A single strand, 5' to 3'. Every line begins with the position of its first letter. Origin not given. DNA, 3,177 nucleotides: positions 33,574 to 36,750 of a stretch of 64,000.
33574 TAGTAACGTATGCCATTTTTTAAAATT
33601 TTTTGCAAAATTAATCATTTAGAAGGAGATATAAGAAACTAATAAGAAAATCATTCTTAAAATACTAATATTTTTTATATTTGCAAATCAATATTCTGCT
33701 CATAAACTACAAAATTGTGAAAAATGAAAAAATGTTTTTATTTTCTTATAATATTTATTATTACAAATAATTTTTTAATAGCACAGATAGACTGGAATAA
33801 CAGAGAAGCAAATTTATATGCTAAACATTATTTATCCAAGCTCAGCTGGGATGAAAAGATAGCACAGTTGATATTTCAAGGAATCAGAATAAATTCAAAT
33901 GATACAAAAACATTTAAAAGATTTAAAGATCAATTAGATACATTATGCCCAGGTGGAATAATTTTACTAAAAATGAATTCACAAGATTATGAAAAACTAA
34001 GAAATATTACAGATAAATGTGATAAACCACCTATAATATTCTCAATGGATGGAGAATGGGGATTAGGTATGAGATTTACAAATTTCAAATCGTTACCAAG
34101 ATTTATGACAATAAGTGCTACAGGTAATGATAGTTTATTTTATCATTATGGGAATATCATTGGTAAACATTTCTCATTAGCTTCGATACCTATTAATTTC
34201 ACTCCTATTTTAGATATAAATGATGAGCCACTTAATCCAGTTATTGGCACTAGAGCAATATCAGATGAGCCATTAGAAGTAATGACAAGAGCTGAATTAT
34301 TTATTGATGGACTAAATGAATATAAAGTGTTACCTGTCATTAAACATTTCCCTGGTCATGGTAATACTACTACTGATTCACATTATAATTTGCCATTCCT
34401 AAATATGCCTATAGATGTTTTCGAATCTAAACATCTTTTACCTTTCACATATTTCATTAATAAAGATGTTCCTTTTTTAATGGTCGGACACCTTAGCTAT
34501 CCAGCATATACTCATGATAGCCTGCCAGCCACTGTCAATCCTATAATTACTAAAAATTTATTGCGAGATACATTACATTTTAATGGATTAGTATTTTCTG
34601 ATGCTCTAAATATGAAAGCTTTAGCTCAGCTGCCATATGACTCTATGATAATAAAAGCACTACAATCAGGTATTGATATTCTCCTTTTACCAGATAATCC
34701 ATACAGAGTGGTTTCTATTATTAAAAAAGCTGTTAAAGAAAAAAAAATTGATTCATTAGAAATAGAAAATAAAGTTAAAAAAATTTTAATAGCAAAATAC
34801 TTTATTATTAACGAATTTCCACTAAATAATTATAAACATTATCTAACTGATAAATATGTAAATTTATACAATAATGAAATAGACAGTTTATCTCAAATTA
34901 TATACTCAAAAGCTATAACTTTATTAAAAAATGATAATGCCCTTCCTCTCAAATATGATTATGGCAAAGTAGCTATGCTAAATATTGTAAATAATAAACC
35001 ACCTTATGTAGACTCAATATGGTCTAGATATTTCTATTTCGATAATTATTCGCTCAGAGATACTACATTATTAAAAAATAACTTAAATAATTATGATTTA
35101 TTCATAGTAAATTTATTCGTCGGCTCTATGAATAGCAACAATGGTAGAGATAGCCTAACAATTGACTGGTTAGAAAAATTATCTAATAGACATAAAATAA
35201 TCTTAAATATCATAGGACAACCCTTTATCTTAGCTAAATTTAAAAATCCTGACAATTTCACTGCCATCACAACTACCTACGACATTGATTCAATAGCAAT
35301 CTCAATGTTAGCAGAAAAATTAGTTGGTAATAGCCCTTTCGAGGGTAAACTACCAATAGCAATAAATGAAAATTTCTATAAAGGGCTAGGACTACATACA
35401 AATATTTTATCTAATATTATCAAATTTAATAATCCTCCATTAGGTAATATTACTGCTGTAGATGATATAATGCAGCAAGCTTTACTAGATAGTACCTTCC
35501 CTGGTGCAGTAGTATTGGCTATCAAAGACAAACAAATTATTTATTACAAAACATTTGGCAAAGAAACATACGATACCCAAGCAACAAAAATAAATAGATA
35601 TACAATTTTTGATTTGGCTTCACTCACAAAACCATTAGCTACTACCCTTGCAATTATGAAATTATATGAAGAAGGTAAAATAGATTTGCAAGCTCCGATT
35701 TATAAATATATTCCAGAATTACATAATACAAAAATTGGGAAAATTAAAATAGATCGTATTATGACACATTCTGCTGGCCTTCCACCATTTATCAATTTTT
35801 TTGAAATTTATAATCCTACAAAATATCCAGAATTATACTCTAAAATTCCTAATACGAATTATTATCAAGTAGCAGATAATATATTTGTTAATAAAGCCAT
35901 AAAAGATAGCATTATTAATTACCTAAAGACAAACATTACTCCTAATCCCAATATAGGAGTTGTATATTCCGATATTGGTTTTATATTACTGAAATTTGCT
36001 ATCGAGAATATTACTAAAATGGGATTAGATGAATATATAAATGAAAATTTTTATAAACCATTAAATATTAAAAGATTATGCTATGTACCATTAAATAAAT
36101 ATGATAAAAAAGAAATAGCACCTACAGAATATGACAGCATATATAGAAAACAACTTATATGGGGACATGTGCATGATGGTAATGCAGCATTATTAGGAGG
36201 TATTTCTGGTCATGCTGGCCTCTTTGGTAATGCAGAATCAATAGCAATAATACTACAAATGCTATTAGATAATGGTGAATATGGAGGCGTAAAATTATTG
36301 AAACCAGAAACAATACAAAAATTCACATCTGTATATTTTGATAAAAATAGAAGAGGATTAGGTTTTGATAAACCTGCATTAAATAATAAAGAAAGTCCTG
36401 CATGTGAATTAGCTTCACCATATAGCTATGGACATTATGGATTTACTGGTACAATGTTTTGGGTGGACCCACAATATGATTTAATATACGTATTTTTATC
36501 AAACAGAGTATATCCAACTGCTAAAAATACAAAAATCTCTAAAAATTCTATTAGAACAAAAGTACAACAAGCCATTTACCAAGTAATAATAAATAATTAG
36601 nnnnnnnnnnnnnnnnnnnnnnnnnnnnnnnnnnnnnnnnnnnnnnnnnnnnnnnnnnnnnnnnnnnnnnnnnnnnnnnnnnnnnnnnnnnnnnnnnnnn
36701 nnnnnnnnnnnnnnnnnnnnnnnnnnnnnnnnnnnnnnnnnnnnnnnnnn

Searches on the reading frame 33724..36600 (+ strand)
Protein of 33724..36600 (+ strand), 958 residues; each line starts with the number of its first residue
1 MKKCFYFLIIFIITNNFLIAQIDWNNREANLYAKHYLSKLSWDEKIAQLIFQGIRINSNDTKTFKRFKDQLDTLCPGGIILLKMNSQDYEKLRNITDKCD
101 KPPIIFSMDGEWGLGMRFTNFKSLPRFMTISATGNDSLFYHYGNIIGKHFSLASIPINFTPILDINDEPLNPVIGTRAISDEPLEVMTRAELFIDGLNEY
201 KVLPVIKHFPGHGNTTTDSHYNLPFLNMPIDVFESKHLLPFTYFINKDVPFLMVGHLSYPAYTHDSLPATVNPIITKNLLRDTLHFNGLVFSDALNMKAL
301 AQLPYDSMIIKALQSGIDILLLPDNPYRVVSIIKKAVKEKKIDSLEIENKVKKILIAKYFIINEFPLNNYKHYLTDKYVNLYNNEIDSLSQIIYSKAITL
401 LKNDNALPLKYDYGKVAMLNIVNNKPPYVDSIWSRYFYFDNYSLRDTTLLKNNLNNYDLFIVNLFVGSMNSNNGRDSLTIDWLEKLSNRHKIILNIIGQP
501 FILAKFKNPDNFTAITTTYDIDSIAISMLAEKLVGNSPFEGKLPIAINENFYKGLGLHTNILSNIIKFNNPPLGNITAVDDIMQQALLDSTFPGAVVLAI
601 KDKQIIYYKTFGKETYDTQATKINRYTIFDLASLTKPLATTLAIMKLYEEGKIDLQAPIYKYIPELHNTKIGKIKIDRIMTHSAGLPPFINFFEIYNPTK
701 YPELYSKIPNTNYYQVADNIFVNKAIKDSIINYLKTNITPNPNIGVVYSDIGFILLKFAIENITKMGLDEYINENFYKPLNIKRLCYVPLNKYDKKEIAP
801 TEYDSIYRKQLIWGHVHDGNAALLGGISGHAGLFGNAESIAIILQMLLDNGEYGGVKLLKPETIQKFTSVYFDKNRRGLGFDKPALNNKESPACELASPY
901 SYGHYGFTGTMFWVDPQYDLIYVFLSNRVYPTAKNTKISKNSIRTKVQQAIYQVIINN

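Call 8: search_protein_families(library=pfam, proteins=[window:33724-36600:+], max_evalue=1)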
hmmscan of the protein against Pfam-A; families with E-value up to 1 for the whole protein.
window:33724-36600:+ (958 aa): 3 families
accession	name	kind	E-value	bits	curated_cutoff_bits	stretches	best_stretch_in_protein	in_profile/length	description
PF00933.27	Glyco_hydro_3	-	1.7e-59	202.3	27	1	43-355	3-314/316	Glycosyl hydrolase family 3 N terminal domain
PF00144.29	Beta-lactamase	-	1.5e-41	143.2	27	1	580-934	2-316/329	Beta-lactamase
PF01915.27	Glyco_hydro_3_C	-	0.0022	18.4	31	1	398-548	1-170/200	Glycosyl hydrolase family 3 C-terminal domain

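Call 25: find_related_loci(query=window:33724-36597:+, collection=genome_contigs, flank=10000)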
Query window:33724-36597:+ (958 aa) in genome_contigs; peptide patterns used: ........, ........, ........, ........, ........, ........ (x = any residue, [..] = any of these).
175 stretches matched a pattern; 7 encode a relative of the query (tblastn E <= 1e-3); 5 distinct loci.
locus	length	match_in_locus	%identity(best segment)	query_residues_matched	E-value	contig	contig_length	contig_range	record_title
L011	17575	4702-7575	96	1-958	0e+0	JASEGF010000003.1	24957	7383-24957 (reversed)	MAG: Bacteroidales bacterium isolate Yes49-27 NODE_3_length_24957_cov_4.099390, whole genome shotgun sequence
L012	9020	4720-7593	93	1-958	0e+0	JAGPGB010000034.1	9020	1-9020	MAG: Bacteroidales bacterium isolate Gw_SlDig_bin_235 Gw_SlDig_15687_length_9020_cov_113.876757, whole genome shotgun se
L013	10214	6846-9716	99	1-957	0e+0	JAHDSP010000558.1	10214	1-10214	MAG: Bacteroidales bacterium isolate SV3-B6.1 k141_22701, whole genome shotgun sequence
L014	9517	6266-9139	91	1-958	0e+0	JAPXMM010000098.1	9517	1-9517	MAG: Bacteroidales bacterium isolate binned_ad_5.57 NODE_7708_length_9517_cov_4.109904, whole genome shotgun sequence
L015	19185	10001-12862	83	4-957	0e+0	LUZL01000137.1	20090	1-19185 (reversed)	MAG: Bacteroidales bacterium Bact_20 Bact_20_contig_2330, whole genome shotgun sequence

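Call 37: find_related_loci(query=L012:7792-8781:+, collection=metagenome_contigs, flank=3000)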
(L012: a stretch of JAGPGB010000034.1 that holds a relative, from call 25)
Query L012:7792-8781:+ (330 aa) in metagenome_contigs; peptide patterns used: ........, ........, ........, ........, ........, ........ (x = any residue, [..] = any of these).
304 stretches matched a pattern; 187 encode a relative of the query (tblastn E <= 1e-3); the best 80 are kept; 80 distinct loci.
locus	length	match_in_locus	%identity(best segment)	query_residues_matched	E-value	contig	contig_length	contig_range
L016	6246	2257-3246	99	1-330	0e+0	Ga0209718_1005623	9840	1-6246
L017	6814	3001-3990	99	1-330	0e+0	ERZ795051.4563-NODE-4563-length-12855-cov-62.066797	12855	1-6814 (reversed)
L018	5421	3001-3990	97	1-330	0e+0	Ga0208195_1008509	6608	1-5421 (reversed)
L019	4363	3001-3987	97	1-329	0e+0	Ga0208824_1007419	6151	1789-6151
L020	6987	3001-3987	98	1-329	0e+0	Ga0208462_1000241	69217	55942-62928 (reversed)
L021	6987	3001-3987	96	1-329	0e+0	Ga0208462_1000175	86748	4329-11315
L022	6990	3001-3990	96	1-330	0e+0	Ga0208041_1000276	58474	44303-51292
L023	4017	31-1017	96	1-329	0e+0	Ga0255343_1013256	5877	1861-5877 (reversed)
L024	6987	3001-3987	96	1-329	0e+0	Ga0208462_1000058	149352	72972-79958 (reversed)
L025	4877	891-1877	96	1-329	0e+0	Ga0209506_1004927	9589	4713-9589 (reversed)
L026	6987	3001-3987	96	1-329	0e+0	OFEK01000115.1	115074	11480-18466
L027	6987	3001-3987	96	1-329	0e+0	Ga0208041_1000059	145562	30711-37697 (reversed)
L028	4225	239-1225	96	1-329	0e+0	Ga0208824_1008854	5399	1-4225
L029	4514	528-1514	96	1-329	0e+0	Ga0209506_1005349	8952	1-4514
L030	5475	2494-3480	96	1-329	0e+0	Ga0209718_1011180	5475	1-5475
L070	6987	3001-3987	91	1-329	0e+0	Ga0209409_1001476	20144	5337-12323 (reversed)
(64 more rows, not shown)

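Call 84: search_protein_families(library=pfam, proteins=[L070:3001-3990:+], max_evalue=0.001)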
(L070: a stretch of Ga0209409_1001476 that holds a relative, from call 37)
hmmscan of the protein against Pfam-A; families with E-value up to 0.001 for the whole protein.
L070:3001-3990:+ (330 aa): 1 family
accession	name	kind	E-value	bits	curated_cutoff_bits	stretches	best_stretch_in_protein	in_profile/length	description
PF12762.13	DDE_Tnp_IS1595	-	9.7e-11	42.3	27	1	146-287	3-146/153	ISXO2-like transposase domain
